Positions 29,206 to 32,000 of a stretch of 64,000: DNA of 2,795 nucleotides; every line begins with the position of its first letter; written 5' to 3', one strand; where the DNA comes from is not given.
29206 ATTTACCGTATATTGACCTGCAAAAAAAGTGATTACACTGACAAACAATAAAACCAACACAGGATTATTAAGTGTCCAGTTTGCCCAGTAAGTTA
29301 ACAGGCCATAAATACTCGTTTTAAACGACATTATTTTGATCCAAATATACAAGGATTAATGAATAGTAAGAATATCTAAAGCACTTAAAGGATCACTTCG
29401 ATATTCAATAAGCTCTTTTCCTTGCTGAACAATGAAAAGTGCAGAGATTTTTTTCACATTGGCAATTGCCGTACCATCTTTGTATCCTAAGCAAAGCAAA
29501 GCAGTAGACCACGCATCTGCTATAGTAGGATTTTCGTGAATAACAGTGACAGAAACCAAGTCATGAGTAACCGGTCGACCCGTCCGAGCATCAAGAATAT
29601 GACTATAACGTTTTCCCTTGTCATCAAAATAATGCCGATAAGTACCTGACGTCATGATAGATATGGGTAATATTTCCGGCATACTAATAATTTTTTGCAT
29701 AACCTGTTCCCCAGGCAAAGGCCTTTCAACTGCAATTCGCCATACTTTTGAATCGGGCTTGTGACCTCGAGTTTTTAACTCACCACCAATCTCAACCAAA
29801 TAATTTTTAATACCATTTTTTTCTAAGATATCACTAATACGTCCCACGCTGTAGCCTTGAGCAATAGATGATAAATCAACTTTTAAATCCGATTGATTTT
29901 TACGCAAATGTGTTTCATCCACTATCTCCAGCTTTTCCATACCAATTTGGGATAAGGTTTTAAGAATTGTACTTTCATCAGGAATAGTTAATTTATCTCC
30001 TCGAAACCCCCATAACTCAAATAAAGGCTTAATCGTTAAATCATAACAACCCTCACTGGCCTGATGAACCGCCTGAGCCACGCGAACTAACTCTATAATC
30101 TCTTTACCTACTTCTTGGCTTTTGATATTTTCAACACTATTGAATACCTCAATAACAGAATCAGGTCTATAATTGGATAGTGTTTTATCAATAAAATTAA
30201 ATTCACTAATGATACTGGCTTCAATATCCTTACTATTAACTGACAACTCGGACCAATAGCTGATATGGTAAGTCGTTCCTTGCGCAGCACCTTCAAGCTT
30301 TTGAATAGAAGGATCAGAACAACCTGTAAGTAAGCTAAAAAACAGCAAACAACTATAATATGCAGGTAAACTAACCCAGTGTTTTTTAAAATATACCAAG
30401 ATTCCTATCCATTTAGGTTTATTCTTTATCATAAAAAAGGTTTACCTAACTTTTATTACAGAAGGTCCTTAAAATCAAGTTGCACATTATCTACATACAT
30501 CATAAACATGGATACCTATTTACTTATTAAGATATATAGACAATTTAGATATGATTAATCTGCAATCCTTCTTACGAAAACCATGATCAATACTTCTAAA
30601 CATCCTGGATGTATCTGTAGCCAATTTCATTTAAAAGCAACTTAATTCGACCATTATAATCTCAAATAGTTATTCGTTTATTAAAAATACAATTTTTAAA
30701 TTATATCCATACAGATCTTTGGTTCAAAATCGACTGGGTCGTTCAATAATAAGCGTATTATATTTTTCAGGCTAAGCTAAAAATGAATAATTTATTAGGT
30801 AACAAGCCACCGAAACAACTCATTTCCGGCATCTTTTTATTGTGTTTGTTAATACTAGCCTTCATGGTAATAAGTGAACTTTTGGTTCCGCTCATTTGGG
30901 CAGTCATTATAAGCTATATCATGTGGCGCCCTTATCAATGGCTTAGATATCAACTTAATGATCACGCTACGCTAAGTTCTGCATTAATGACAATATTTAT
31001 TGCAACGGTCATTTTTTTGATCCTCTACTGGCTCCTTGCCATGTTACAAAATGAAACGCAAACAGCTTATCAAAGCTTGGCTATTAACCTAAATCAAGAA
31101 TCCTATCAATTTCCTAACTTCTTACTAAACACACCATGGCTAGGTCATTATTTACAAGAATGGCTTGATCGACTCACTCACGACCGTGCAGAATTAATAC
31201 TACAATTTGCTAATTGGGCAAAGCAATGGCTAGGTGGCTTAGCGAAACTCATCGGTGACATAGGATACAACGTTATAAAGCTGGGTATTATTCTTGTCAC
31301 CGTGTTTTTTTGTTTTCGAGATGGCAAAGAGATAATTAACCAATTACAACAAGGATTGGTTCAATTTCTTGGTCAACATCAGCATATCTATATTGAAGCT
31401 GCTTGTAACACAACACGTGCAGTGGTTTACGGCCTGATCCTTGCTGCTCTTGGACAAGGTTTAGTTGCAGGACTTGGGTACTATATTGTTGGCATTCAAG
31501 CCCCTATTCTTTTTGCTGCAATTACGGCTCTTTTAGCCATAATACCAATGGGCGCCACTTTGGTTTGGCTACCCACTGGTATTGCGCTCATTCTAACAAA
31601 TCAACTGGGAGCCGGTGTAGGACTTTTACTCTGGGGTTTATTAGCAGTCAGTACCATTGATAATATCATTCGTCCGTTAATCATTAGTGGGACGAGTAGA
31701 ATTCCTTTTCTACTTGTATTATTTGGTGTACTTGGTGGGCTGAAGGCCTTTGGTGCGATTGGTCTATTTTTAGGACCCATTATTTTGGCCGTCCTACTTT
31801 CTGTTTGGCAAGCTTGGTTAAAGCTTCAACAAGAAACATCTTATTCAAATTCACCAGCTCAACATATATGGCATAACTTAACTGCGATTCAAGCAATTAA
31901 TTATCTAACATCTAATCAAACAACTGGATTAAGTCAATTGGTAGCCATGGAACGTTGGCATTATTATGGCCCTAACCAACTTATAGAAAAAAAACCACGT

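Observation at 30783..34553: Seamless fusion of an AI-2E-family secondary transporter to a P-type ATPase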

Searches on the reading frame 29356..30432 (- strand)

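Call 14: search_protein_families(library=pfam, proteins=[window:29356-30432:-], max_evalue=0.00001)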
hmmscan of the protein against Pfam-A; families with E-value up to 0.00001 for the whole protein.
window:29356-30432:- (358 aa): 1 family
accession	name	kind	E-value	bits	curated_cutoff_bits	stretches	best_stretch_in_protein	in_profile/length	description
PF02424.20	ApbE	-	5.7e-79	265.8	25.6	1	52-333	2-266/266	ApbE family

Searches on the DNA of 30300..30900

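Call 44: search_rna_families(source=window, start=30300, end=30900, threshold=evalue, max_evalue=1)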
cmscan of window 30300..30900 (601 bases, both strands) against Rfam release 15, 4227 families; matches with E-value up to 1: 0.
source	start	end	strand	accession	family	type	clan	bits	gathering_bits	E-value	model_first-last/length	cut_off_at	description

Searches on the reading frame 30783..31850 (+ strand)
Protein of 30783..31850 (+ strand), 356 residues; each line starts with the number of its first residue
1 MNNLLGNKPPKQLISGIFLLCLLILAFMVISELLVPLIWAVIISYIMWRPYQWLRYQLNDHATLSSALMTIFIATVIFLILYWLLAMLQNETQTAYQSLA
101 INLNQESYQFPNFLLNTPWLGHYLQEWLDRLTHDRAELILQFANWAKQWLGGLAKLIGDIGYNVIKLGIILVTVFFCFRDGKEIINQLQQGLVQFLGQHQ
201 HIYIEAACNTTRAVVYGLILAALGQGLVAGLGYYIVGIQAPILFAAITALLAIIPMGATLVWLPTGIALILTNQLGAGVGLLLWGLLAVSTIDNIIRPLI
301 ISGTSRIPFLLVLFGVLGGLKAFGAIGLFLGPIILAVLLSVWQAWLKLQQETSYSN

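Call 15: search_solved_structures(query=window:30783-31850:+, max_evalue=0.01, show_alignments=1)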
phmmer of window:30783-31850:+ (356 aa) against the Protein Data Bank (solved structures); distinct sequences matched with E-value up to 0.01: 1.
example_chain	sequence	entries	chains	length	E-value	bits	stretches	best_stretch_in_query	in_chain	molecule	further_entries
7ot9_A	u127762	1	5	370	4.6e-21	78.8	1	12-347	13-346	AI-2E member YdiK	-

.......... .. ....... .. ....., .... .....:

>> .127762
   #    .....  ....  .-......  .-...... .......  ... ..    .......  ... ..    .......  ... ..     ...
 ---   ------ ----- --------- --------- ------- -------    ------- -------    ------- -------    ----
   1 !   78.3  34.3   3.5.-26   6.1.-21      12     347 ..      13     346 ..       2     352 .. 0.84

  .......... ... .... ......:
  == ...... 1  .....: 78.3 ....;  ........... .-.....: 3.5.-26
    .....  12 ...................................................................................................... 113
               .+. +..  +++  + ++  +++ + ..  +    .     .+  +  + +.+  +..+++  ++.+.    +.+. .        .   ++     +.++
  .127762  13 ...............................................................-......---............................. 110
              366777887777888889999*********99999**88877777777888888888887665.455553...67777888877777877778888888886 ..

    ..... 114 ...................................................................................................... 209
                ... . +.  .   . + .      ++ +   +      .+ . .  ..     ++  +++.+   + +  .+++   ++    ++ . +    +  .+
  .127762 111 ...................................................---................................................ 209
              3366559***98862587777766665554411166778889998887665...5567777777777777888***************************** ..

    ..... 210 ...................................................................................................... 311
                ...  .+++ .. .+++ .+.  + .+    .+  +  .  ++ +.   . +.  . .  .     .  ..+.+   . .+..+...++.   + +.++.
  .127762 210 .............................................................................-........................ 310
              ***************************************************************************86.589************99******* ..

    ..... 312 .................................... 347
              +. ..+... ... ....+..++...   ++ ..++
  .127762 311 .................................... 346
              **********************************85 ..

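Call 53: search_solved_structures(query=A1, max_evalue=0.1, show_alignments=3)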
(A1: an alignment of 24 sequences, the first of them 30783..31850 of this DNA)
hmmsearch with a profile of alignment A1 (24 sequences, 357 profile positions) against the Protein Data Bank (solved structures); distinct sequences matched with E-value up to 0.1: 2.
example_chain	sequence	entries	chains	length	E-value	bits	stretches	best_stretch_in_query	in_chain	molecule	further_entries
7ot9_A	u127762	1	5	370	1.9e-64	221.5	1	8-353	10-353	AI-2E member YdiK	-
4tql_A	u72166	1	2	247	0.08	15.5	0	81-165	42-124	Three helix bundle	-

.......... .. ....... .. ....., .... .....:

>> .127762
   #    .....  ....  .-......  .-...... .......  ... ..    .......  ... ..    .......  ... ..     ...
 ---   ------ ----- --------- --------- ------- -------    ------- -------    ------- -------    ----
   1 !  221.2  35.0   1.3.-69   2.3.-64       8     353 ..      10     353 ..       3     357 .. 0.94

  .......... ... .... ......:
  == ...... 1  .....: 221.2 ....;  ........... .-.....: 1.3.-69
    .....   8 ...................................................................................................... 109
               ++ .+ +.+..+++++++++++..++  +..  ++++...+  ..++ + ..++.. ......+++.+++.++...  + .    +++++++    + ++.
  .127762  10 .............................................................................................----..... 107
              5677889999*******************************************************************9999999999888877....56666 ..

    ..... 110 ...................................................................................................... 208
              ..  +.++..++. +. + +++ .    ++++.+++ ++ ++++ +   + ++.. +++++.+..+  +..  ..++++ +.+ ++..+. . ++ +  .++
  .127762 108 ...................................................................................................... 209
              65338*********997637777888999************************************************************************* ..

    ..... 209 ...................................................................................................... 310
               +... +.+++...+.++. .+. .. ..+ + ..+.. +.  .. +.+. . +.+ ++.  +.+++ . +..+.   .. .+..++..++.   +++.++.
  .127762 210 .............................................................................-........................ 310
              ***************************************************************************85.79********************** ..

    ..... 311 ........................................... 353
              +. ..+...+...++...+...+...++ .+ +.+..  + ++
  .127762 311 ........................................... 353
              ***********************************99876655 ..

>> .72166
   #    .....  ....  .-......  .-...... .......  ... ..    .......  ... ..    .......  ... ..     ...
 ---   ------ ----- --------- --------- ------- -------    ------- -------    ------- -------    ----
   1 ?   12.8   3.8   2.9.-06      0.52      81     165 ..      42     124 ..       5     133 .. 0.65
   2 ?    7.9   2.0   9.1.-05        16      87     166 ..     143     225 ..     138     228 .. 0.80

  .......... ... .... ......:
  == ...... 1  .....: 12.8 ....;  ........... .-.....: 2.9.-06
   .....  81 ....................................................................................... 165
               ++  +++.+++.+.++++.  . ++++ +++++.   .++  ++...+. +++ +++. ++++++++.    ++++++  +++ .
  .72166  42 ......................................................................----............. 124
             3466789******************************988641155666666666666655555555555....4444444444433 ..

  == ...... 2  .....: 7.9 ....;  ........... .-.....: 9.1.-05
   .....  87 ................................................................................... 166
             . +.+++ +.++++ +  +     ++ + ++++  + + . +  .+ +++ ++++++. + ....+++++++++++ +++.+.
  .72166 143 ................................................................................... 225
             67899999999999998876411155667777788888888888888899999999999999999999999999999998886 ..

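Call 71: find_related_loci(query=A3, collection=genome_contigs, flank=8000)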
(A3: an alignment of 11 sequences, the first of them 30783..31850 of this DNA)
Query A3 (356 aa) in genome_contigs; peptide patterns used: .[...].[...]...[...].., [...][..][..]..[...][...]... (x = any residue, [..] = any of these).
599 stretches matched a pattern (row limit reached: there are more); 532 encode a relative of the query (tblastn E <= 1e-3); the best 80 are kept; 80 distinct loci.
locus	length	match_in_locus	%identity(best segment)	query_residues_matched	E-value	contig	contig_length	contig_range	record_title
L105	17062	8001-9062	71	1-355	9e-159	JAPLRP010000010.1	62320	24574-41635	MAG: Methylococcales bacterium isolate LacPavin_0419_WC70S_MAG_40_16 LacPavin_0419_WC70S_scaffold_1244893, whole genome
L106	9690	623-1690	65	1-356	2e-156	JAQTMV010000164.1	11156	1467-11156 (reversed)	MAG: Methylococcales bacterium isolate STA_49 NODE_11820_length_11156_cov_4.413093_Sandtown_A, whole genome shotgun sequ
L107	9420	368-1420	69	1-351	5e-156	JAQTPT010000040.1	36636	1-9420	MAG: Methylococcales bacterium isolate STB_122 NODE_2381_length_36636_cov_37.815744_Sandtown_B, whole genome shotgun seq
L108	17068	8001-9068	65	1-356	6e-153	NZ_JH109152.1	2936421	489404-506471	Methylobacter tundripaludum SV96 Mettuscaffold_1, whole genome shotgun sequence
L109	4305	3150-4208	69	1-353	2e-156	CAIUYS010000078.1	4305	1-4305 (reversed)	MAG: uncultured Methylococcaceae bacterium isolate Ja1-D4_bin-692 genome assembly, contig: bin-692:078/711, whole genome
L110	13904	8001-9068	68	1-356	6e-152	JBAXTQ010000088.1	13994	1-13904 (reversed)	MAG: Methylococcaceae bacterium isolate ELA639 MAG639_88, whole genome shotgun sequence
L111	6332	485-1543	65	1-353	1e-152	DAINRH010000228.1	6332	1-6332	MAG TPA_asm: Methylobacter sp. isolate CTOTU25073 NODE_470_length_6332_cov_8.402581, whole genome shotgun sequence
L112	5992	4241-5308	68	1-356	1e-151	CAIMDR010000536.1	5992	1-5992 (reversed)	MAG: uncultured Methylococcaceae bacterium isolate YR_bin-0336 genome assembly, contig: bin-0336:536/748, whole genome s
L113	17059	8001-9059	63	1-353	4e-150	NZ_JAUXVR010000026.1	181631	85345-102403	MAG: Methylobacter sp. isolate C15_maxbin.016 C15_k141_141772, whole genome shotgun sequence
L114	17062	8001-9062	65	1-355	3e-149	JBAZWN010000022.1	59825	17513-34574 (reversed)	MAG: Methylobacter sp. isolate SO_2017_GW1_33 NODE_2750_length_59825_cov_2.526567_OW334_2017, whole genome shotgun seque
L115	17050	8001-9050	67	1-350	4e-147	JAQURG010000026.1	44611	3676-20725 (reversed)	MAG: Methylococcales bacterium isolate STD1_68 NODE_1603_length_44611_cov_9.574364_Sandtown_D1, whole genome shotgun seq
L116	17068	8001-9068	64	1-356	3e-147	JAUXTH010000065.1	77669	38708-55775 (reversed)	MAG: Methylobacter sp. isolate C13_maxbin.026_sub C13_k141_210433, whole genome shotgun sequence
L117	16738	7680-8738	66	1-353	8e-146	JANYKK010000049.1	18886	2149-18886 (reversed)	MAG: Methylobacter sp. isolate GL140_5_metabinner_164_sub GL140_5_k141_2104581, whole genome shotgun sequence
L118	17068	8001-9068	63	1-356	3e-145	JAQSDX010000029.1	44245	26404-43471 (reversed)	MAG: Candidatus Methylobacter titanis isolate D1-2020 MAG004 NODE_29_length_44245_cov_510.196062, whole genome shotgun s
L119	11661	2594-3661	62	1-356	6e-145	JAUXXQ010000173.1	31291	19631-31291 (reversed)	MAG: Methylobacter sp. isolate C17_concoct.bin.6 C17_k141_44086, whole genome shotgun sequence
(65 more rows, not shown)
